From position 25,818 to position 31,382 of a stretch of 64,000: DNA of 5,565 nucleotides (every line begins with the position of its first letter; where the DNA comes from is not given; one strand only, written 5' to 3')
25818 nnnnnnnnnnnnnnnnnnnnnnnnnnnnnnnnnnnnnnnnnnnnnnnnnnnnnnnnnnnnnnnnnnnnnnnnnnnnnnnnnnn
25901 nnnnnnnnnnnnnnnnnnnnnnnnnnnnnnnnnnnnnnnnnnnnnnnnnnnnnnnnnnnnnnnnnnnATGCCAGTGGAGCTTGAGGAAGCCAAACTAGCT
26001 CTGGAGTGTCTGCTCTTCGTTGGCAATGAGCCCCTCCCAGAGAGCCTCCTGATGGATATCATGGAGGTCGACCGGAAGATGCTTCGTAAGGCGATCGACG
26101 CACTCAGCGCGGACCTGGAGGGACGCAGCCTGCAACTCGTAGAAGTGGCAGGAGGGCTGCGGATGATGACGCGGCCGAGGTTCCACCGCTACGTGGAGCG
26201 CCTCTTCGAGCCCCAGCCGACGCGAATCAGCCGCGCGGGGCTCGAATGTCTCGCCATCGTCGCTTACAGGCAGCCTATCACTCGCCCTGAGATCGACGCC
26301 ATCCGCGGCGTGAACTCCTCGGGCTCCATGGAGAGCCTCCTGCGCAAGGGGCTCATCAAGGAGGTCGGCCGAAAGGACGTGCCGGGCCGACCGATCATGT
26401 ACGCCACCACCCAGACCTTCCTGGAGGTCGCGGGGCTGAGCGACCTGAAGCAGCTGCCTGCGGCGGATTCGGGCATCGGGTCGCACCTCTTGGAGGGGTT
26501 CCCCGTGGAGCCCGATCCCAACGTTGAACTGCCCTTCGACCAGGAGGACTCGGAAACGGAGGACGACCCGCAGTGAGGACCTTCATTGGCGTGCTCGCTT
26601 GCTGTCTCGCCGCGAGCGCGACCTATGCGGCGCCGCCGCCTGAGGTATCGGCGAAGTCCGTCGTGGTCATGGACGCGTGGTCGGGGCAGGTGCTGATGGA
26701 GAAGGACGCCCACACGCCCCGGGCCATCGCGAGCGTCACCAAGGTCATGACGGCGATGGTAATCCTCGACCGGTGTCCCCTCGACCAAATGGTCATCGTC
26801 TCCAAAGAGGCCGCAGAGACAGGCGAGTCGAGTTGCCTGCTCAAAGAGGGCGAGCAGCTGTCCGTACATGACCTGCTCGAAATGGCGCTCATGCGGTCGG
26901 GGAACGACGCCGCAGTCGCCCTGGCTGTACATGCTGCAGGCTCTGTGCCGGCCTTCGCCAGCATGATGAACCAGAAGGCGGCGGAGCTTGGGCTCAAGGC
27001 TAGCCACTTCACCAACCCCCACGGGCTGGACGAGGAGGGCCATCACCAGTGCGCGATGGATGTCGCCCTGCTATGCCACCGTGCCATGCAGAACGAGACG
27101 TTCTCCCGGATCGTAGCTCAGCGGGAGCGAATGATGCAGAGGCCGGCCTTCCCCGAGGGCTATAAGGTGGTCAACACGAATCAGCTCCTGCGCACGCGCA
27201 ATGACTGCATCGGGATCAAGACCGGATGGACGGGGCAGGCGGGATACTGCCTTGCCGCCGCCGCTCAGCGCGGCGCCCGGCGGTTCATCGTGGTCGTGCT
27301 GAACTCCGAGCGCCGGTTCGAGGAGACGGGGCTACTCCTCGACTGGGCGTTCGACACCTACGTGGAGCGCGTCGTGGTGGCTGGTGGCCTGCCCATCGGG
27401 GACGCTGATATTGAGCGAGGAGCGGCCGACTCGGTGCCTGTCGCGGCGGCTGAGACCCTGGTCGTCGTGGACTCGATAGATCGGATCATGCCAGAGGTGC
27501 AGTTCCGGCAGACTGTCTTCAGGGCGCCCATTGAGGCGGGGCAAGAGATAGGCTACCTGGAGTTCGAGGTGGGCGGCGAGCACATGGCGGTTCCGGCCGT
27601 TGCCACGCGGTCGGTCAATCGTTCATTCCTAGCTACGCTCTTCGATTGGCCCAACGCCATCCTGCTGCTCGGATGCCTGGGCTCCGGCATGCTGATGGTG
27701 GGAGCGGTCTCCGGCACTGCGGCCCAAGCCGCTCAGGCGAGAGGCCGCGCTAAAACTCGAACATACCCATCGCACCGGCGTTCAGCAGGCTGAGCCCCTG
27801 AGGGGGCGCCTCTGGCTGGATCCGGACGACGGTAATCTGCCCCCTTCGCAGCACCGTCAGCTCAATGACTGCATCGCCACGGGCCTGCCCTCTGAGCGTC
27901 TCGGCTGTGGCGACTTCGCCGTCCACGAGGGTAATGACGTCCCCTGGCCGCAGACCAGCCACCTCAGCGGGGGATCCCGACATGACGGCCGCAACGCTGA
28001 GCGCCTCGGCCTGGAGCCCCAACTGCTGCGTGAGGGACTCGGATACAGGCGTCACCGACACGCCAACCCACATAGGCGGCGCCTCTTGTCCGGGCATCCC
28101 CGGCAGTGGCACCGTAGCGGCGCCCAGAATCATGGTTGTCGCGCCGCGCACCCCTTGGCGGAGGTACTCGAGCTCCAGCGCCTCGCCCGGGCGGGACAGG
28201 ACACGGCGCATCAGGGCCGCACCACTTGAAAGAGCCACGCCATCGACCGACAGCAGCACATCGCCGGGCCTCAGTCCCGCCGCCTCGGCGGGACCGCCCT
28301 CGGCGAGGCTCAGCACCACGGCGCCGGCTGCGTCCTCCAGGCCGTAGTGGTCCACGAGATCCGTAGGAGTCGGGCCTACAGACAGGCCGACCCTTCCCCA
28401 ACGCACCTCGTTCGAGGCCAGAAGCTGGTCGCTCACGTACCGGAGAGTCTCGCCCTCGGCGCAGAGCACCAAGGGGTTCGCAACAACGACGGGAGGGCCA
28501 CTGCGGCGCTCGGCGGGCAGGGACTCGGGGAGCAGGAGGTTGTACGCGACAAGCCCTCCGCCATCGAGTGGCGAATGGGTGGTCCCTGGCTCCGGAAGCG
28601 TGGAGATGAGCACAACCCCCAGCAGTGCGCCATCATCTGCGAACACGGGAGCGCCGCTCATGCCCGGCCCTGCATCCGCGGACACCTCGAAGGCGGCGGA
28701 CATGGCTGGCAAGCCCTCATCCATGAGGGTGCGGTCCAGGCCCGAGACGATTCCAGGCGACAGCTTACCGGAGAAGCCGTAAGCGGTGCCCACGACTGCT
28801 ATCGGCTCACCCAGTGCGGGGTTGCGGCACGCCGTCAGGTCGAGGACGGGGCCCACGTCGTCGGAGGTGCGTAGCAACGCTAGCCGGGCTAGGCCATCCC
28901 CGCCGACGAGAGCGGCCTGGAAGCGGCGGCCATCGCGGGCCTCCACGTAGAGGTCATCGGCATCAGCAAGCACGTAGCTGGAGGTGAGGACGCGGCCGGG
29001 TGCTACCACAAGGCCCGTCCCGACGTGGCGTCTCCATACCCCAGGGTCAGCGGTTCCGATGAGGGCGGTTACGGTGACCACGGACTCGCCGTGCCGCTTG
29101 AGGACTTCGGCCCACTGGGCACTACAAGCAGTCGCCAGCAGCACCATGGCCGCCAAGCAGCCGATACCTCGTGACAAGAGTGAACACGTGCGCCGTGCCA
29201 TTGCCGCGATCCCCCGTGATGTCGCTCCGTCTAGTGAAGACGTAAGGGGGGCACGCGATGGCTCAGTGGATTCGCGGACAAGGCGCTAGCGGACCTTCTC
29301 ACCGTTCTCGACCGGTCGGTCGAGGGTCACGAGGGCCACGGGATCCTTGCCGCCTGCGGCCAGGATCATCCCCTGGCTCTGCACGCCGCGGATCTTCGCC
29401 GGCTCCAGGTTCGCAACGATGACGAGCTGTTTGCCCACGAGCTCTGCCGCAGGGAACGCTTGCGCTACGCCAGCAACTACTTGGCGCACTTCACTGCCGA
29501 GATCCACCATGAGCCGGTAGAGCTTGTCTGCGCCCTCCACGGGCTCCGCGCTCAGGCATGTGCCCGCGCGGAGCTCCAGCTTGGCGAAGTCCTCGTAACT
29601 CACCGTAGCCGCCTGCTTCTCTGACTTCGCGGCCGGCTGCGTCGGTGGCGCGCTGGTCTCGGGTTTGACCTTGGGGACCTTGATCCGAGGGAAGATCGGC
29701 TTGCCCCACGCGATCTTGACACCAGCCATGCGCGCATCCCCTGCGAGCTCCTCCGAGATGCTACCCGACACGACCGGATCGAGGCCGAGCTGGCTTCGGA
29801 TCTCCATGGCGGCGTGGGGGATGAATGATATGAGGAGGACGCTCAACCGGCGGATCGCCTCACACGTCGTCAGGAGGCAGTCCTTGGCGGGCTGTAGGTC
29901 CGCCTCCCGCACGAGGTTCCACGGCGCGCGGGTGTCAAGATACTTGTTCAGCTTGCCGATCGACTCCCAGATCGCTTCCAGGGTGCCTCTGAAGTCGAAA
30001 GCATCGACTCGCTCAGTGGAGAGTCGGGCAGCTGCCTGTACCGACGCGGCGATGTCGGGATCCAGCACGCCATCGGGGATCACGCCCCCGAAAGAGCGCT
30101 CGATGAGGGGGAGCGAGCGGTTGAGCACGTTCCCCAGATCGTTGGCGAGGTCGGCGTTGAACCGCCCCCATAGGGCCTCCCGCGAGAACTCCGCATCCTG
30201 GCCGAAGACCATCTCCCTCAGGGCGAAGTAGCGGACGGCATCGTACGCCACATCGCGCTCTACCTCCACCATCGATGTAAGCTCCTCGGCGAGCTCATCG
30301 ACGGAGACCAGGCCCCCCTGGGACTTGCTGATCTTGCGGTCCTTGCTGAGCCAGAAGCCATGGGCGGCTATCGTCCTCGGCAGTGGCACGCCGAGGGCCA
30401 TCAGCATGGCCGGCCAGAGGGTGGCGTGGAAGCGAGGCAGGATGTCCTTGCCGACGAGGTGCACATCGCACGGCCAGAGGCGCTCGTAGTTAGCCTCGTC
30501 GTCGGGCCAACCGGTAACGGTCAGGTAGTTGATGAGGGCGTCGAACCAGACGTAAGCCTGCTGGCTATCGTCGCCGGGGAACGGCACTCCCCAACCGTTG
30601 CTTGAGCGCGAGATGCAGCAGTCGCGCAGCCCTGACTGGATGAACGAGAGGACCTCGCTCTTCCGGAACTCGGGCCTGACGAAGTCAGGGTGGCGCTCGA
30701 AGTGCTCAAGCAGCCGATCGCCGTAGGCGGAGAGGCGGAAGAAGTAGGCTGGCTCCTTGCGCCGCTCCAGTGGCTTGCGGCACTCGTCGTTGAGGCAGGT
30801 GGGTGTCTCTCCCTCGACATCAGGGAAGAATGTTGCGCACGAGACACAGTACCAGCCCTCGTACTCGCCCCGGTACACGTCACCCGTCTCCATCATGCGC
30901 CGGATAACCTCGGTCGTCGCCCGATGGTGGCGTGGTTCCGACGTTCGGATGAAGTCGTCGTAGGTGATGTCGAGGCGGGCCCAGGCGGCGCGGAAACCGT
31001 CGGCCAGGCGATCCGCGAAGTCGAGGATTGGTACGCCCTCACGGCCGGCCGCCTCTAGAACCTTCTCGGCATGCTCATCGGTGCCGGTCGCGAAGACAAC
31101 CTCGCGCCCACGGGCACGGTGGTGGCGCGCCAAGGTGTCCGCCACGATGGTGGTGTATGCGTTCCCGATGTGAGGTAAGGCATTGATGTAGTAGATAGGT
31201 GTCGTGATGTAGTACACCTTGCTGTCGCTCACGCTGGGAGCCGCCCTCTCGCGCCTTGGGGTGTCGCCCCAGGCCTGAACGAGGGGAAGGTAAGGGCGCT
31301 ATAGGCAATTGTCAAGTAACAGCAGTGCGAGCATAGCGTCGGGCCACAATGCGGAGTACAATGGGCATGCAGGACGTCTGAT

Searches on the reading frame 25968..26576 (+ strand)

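Call 33: search_protein_families(library=pfam, proteins=[window:25968-26576:+], max_evalue=0.00001)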
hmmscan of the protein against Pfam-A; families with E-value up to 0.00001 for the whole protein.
window:25968-26576:+ (202 aa): 1 family
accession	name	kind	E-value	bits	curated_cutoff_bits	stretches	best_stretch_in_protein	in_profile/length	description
PF04079.22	SMC_ScpB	-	3.6e-50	170.1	27.4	1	12-165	3-159/160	Segregation and condensation complex subunit ScpB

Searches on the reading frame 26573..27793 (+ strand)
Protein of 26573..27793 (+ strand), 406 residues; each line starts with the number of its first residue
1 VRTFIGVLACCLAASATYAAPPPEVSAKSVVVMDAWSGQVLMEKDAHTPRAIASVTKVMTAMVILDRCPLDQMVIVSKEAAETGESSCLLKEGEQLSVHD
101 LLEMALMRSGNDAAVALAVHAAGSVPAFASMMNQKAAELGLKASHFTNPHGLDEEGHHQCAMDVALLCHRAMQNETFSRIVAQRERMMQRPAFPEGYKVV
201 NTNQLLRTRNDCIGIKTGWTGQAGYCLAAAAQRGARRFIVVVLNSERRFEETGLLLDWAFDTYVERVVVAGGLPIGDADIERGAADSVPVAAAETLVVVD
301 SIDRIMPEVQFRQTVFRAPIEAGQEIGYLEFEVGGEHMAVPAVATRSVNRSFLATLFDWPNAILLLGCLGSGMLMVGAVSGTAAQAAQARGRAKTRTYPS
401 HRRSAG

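Call 33: search_protein_families(library=pfam, proteins=[window:26573-27793:+], max_evalue=0.00001)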
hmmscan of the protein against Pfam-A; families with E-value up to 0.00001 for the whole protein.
window:26573-27793:+ (406 aa): 2 families
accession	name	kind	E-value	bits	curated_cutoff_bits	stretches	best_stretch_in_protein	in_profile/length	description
PF00768.25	Peptidase_S11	-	2e-66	224.3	27.6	1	20-245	5-237/239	D-alanyl-D-alanine carboxypeptidase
PF07943.18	PBP5_C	-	3e-07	31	21.2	1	271-349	9-90/91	Penicillin-binding protein 5, C-terminal domain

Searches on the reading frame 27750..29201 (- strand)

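Call 34: search_protein_families(library=pfam, proteins=[window:27750-29201:-], max_evalue=0.00001)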
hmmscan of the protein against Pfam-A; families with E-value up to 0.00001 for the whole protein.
window:27750-29201:- (483 aa): 4 families
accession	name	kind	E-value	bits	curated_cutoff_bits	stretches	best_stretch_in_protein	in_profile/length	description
PF17820.7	PDZ_6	-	1.7e-19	69.8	27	2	295-348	1-54/54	PDZ domain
PF13365.12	Trypsin_2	-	4.5e-19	70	27.6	1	61-196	1-144/144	Trypsin-like peptidase domain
PF13180.12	PDZ_2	-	3.9e-17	62.7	27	1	287-352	12-73/80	PDZ domain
PF00595.29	PDZ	-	8e-15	55.4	23.2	1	291-326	24-59/81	PDZ domain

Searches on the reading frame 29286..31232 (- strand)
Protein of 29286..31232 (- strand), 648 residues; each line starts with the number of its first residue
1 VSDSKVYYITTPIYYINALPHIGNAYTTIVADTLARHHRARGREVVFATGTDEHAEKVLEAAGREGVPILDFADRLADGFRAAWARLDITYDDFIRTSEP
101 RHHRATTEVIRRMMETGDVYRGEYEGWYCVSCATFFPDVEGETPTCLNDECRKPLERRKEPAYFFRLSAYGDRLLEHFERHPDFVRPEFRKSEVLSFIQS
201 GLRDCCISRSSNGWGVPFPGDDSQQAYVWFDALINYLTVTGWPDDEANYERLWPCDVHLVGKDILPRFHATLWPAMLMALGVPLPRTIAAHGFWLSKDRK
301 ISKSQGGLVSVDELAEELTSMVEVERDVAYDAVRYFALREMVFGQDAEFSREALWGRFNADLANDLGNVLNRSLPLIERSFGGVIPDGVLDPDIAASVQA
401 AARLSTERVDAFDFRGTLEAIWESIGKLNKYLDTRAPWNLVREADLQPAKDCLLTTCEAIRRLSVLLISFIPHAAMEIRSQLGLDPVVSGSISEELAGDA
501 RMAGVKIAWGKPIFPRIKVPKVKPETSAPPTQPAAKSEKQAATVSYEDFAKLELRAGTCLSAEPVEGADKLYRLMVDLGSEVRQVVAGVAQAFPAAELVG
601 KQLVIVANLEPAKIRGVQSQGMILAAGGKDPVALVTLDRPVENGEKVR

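Call 34: search_protein_families(library=pfam, proteins=[window:29286-31232:-], max_evalue=0.00001)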
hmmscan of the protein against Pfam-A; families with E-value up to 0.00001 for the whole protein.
window:29286-31232:- (648 aa): 4 families
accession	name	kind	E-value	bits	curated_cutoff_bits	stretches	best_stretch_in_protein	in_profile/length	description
PF09334.17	tRNA-synt_1g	-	4e-92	309.4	20.1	1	7-373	1-390/391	tRNA synthetases class I (M)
PF01588.26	tRNA_bind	-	1.1e-25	90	27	1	554-646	1-96/96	Putative tRNA binding domain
PF00133.28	tRNA-synt_1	-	2.5e-22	79.7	22.7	1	4-219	22-244/414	tRNA synthetases class I (I, L, M and V)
PF01406.26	tRNA-synt_1e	-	3.1e-06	27.2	27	0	18-124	21-126/301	tRNA synthetases class I (C) catalytic domain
